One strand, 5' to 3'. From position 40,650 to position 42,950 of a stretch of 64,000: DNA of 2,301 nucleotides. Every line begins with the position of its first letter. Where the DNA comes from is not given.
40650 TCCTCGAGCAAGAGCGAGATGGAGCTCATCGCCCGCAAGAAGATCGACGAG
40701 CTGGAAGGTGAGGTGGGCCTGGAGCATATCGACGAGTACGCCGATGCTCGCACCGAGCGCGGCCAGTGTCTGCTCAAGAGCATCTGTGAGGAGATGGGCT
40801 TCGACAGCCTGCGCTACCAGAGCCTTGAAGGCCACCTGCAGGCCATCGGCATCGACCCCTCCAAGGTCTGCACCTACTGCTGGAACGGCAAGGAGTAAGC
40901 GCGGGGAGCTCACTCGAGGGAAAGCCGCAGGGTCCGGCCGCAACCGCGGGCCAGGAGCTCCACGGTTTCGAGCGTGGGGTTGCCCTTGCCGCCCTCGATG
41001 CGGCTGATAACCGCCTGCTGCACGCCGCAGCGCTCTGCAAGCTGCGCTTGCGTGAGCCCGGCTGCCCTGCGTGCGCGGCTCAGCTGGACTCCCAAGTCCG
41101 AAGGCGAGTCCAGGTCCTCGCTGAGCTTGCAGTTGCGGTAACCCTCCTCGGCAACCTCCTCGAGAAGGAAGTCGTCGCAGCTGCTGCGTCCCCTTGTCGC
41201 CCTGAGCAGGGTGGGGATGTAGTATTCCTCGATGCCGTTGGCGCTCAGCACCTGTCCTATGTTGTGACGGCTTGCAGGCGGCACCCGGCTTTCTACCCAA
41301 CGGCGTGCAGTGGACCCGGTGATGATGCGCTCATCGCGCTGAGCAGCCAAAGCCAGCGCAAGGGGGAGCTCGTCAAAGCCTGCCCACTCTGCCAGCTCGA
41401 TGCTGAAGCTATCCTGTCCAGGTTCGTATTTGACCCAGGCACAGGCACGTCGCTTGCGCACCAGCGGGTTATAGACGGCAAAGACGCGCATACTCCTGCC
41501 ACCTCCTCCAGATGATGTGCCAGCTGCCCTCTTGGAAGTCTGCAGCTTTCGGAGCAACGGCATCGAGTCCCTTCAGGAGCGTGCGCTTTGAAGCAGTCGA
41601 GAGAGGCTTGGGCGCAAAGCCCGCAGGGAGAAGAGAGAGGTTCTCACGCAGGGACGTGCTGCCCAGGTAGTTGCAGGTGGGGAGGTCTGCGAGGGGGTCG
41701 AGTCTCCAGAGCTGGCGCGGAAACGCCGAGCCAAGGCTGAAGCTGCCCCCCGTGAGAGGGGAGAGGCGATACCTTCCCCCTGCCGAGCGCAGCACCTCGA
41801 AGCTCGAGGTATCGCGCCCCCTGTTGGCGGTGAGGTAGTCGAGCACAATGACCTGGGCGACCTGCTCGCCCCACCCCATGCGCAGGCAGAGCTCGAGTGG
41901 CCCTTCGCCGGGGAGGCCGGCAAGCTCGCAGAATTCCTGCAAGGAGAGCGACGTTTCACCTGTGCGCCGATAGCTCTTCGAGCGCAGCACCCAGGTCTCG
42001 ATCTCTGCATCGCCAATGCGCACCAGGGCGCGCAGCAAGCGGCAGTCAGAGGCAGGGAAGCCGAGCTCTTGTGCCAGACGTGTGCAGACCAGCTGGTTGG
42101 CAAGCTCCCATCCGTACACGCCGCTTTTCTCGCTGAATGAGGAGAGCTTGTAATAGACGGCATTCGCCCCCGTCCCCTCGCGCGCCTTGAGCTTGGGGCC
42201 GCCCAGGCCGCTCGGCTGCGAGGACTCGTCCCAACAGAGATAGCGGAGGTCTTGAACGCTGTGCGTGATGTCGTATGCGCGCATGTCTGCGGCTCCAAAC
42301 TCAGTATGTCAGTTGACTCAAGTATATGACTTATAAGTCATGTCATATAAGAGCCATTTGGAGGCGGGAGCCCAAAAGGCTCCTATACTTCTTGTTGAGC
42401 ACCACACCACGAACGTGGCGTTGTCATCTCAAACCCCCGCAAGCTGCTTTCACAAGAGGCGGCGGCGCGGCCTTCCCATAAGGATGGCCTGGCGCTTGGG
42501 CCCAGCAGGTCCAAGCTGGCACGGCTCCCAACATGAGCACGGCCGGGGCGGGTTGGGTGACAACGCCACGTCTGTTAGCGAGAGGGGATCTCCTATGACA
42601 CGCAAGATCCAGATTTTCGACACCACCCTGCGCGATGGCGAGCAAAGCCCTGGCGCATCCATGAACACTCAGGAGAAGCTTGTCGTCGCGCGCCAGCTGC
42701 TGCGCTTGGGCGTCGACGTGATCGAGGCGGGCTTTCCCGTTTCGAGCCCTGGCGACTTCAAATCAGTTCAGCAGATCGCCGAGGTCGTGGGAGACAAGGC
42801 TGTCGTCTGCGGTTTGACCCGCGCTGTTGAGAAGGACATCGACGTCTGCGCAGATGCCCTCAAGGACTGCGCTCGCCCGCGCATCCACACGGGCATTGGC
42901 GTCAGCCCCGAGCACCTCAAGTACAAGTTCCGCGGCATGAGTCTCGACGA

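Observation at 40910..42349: Permuted, split HipA-like module: a kinase-core gene with degenerate catalytic motifs coupled to a HipS-like/XRE-HTH fusion, with a perfect palindrome in its promoter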

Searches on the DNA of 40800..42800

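Call 54: search_rna_families(source=window, start=40800, end=42800, threshold=evalue, max_evalue=1)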
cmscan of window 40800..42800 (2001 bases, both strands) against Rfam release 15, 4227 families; matches with E-value up to 1: 2.
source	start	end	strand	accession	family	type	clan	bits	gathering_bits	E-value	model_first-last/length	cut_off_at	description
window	42210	42260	-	RF01122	sR39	Gene; snRNA; snoRNA; CD-box;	-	18.1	50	0.12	1-56/56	no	Small nucleolar RNA sR39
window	41306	41344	+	RF01145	sR14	Gene; snRNA; snoRNA; CD-box;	-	14.9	38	0.57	1-54/54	no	Small nucleolar RNA sR14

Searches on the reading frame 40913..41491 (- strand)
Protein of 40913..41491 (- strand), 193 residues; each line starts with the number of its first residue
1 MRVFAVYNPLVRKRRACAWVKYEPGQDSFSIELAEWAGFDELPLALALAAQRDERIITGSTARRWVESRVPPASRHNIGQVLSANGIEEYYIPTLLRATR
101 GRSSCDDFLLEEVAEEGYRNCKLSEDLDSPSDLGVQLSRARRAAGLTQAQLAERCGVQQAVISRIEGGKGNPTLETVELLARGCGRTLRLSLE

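Call 3: search_protein_families(library=pfam, proteins=[window:40913-41491:-], max_evalue=1)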
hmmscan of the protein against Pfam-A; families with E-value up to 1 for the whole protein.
window:40913-41491:- (193 aa): 11 families
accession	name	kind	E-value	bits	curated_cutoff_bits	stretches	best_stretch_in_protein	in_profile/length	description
PF01381.28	HTH_3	-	3.4e-14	53.1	23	1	139-188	3-52/55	Helix-turn-helix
PF13560.12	HTH_31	-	4.1e-14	53.1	27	1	132-187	1-57/64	Helix-turn-helix domain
PF12844.13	HTH_19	-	0.00043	20.6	30.2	1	137-181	4-48/64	Helix-turn-helix domain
PF13744.12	HTH_37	-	0.00053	20.2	27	1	131-169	17-55/80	Helix-turn-helix domain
PF13413.12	HTH_25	-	0.00089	19.5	24.6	1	136-168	1-33/62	Helix-turn-helix domain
PF13443.12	HTH_26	-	0.0034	18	22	1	137-182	2-48/63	Cro/C1-type HTH DNA-binding domain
PF15731.11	MqsA_antitoxin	-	0.0036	17.8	30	1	121-180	58-117/131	Antitoxin component of bacterial toxin-antitoxin system, MqsA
PF12802.13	MarR_2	-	0.016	15.8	27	1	143-165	17-40/61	MarR family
PF13412.12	HTH_24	-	0.078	13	21.9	1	142-164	14-36/48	Winged helix-turn-helix DNA-binding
PF22495.2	HTH_92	-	0.081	12.7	27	1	140-172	3-35/45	RsaL-like HTH domain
PF25213.1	HVO_A0261_N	-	0.25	11.7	35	0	135-165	14-44/86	HVO_A0261 N-terminal domain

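Call 4: search_protein_families(library=ncbifam, proteins=[window:40913-41491:-], max_evalue=1)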
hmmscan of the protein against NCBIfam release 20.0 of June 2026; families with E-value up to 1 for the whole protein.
window:40913-41491:- (193 aa): 19 families
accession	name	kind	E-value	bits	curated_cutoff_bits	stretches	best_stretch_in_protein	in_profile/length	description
TIGR03070.1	couple_hipB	subfamily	1.1e-11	44.5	71.65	1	132-177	2-47/58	type II toxin-antitoxin system Y4mF family antitoxin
NF041951.1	phage_RstR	subfamily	4.2e-08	33.4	80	1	135-182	5-52/108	RstR family transcriptional repressor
TIGR00270.2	TIGR00270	equivalog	1.1e-05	25.3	110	1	136-180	79-123/159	multiprotein bridging factor aMBF1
TIGR03830.1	CxxCG_CxxCG_HTH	subfamily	1.2e-05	25.1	61.8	1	134-181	67-114/127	type II TA system antitoxin MqsA family protein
NF007271.0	PRK09726.1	equivalog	1.3e-05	25.1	79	1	127-177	7-57/88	type II toxin-antitoxin system antitoxin HipB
NF007408.0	PRK09943.1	equivalog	1.5e-05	24.7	211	1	133-180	8-55/185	HTH-type transcriptional regulator PuuR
NF010465.0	PRK13890.1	equivalog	0.00013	22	96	1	144-192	17-65/121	conjugal transfer protein TrbA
NF006015.0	PRK08154.1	subfamily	0.00073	18.8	204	1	131-182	29-80/314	anaerobic benzoate catabolism transcriptional regulator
TIGR02612.1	mob_myst_A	hypoth_equivalog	0.0031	17.4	122.6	1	140-177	33-72/150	mobile mystery protein A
NF047542.1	telomere_Tap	equivalog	0.0072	15.1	600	1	138-178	23-63/695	telomere-associated protein Tap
NF008109.0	PRK10856.1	equivalog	0.014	15.1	208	1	128-174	10-56/334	cytoskeleton protein RodZ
NF058600.1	TransRegSco1979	equivalog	0.043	12.9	350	1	133-180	9-56/280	Sco1979 family transcriptional regulator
NF005514.0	PRK07122.1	subfamily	0.055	12.6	372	1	143-165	229-251/264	RNA polymerase sigma factor SigF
NF040522.1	VC1465_fam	subfamily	0.079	13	70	1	139-169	3-33/111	VC1465 family Xer recombination activation factor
NF007257.0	PRK09706.1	subfamily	0.098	12.5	101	1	133-177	6-50/135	transcriptional repressor DicA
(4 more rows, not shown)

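Call 5: search_protein_families(library=padloc, proteins=[window:40913-41491:-], max_evalue=1)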
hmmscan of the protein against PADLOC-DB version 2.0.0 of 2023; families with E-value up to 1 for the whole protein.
window:40913-41491:- (193 aa): 20 families
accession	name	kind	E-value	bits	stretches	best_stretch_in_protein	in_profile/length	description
PDLC02926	HTH_VI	-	1.5e-09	36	1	133-181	2-50/92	-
PDLC04142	capH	-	1.7e-09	36.6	1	131-189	5-63/103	capH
PDLC03951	RmrA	-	1e-06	26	1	135-182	11-58/400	-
PDLC03949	RmrA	-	2.1e-06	24.9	1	136-182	6-52/363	-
PDLC03953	RmrA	-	1.4e-05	22.5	1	135-184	8-57/373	-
PDLC03947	RmrA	-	3.1e-05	21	1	135-178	14-57/383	-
PDLC03954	RmrA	-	3.7e-05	20.8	1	135-181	13-59/380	-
PDLC03944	RmrA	-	4.2e-05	20.8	1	136-180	10-54/384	-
PDLC03952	RmrA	-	4.5e-05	20.5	1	136-181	26-71/395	-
PDLC03946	RmrA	-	5.4e-05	20.1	1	137-182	7-52/357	-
PDLC03948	RmrA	-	6.5e-05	20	1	136-182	12-58/397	-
PDLC03665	Control_protein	-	0.00012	20.2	1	139-188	15-65/77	control protein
PDLC03955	RmrA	-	0.00013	19.3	1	136-181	24-69/371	-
PDLC03671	Control_protein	-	0.0045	15.2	1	141-183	23-65/84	control protein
PDLC03956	RmrA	-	0.0054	13.8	1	133-182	9-59/399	-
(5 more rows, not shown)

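Call 7: find_homologous_proteins(query=window:40913-41491:-)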
Query window:40913-41491:- (193 aa): 52 proteins with E <= 0.001 among 1368 candidates.
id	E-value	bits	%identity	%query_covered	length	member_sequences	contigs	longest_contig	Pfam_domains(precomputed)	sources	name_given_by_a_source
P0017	3.9e-122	423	100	100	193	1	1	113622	PF01381.29,PF13560.13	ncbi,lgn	ncbi:MAG: helix-turn-helix domain-containing protein [Coriobacteriales bacterium]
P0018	8.2e-105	366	87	100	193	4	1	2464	PF01381.29,PF13560.13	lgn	-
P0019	7.8e-98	343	81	100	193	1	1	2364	PF01381.29,PF13560.13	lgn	-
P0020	1.6e-96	339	80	100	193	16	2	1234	PF01381.29,PF13560.13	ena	-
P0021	7.7e-90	317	75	100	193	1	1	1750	PF13744.13,PF01381.29,PF24250.2,PF13560.13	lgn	-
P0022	1.2e-82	294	72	100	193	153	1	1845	PF01381.29,PF13560.13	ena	-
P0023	2.0e-76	274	64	100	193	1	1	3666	PF01381.29,PF13560.13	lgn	-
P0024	6.3e-75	269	66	100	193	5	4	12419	PF12844.14,PF13413.13,PF01381.29,PF13560.13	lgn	-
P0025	7.2e-73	262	65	99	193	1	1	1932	PF01381.29,PF13560.13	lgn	-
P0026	2.6e-72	260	65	100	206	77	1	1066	PF13744.13,PF12844.14,PF01381.29,PF13560.13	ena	-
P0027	7.1e-72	259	63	100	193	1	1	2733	PF13744.13,PF01381.29,PF13560.13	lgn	-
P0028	2.1e-71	257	63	99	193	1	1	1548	PF01381.29,PF13560.13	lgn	-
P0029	1.5e-70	254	63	100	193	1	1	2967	PF01381.29,PF13560.13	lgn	-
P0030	5.2e-70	253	63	100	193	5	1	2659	PF01381.29,PF13560.13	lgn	-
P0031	6.0e-70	253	61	100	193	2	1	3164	PF01381.29,PF13560.13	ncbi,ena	-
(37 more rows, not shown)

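Call 85: search_protein_families(library=phrogs, proteins=[window:40913-41491:-], max_evalue=0.01)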
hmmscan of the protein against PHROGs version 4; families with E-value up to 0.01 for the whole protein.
window:40913-41491:- (193 aa): 23 families
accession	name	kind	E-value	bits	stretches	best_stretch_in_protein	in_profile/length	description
phrog_1373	-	transcription regulation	1.4e-16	61.9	1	127-192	58-123/166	transcriptional regulator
phrog_8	-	transcription regulation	1.8e-09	38.5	1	139-182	83-126/346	transcriptional regulator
phrog_5823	-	transcription regulation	2.2e-09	38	1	129-185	3-60/404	transcriptional regulator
phrog_2328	-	transcription regulation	1.2e-08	35.8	1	129-186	12-69/128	transcriptional repressor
phrog_4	-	transcription regulation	2.3e-08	34.4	1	132-185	132-185/400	transcriptional repressor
phrog_2339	-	DNA, RNA and nucleotide metabolism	5.1e-08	33.8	1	125-188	18-82/98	HTH DNA binding protein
phrog_3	-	transcription regulation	1.2e-07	32.9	1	133-183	89-136/430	transcriptional repressor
phrog_2439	-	transcription regulation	1.2e-07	32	1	135-183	10-58/367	transcriptional regulator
phrog_6831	-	transcription regulation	5.7e-07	30.4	1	142-180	15-54/68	transcriptional regulator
phrog_7241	-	transcription regulation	8.3e-06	26.9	1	140-182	69-111/122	transcriptional regulator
phrog_4836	-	transcription regulation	1e-05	26.2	1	130-176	73-119/194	CII-like regulator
phrog_11553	-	unknown function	3.9e-05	24.1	1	124-176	27-78/278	-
phrog_9908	-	DNA, RNA and nucleotide metabolism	8.5e-05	22.8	1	133-180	14-61/282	DNA binding protein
phrog_2104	-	unknown function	0.0002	22.5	1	137-180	44-87/103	-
phrog_2967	-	transcription regulation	0.0002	22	1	134-182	12-60/225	transcriptional regulator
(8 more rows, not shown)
